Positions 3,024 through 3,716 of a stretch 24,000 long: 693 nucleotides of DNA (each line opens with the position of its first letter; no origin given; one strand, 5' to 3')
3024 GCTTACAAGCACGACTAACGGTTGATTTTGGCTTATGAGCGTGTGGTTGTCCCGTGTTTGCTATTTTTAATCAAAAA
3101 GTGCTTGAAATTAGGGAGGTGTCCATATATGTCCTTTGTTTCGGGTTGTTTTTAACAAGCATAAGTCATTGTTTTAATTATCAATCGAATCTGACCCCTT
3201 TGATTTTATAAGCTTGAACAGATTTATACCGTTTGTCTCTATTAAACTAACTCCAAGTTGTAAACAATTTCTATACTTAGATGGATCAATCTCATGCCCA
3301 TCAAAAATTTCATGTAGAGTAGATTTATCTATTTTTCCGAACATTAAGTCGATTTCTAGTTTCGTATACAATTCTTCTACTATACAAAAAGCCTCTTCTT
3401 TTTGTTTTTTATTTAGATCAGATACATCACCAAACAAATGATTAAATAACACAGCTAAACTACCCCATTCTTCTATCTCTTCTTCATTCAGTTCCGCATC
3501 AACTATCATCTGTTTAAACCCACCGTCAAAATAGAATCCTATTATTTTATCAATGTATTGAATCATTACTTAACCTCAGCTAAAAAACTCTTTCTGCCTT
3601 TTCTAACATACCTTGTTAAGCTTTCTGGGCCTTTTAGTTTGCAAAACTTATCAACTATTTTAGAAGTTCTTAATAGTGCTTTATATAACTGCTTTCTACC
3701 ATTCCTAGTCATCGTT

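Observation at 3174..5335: Unusually short RHS toxin with a signal-peptide-like N-terminus and a GHH/AHH-type nuclease-like tip, plus an overlapping immunity gene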

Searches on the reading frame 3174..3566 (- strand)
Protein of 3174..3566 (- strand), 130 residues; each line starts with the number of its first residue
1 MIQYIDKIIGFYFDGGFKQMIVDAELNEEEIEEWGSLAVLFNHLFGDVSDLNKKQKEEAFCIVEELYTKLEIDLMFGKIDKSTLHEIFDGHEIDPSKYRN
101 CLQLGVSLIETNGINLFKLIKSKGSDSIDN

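Call 3: search_protein_families(library=pfam, proteins=[window:3174-3566:-], max_evalue=1)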
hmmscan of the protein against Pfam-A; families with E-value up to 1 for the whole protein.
window:3174-3566:- (130 aa): 1 family
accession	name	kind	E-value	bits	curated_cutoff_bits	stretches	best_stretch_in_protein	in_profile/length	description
PF08963.15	DUF1878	-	0.016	16.2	23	1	17-74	29-79/110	Protein of unknown function (DUF1878)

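Call 4: search_protein_families(library=ncbifam, proteins=[window:3174-3566:-], max_evalue=1)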
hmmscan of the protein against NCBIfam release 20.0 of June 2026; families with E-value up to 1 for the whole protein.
window:3174-3566:- (130 aa): 2 families
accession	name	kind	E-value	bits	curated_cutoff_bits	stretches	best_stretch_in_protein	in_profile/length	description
NF003381.0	PRK04460.1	equivalog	0.0087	16.2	105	1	18-70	40-93/139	nickel-responsive transcriptional regulator NikR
TIGR02244.1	HAD-IG-Ncltidse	subfamily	0.058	12.5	237.15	1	33-72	291-332/343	HAD-IG family 5'-nucleotidase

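Call 82: search_protein_families(library=padloc, proteins=[window:3174-3566:-], max_evalue=0.01)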
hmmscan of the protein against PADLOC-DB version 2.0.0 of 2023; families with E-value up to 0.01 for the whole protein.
window:3174-3566:- (130 aa): 0 families
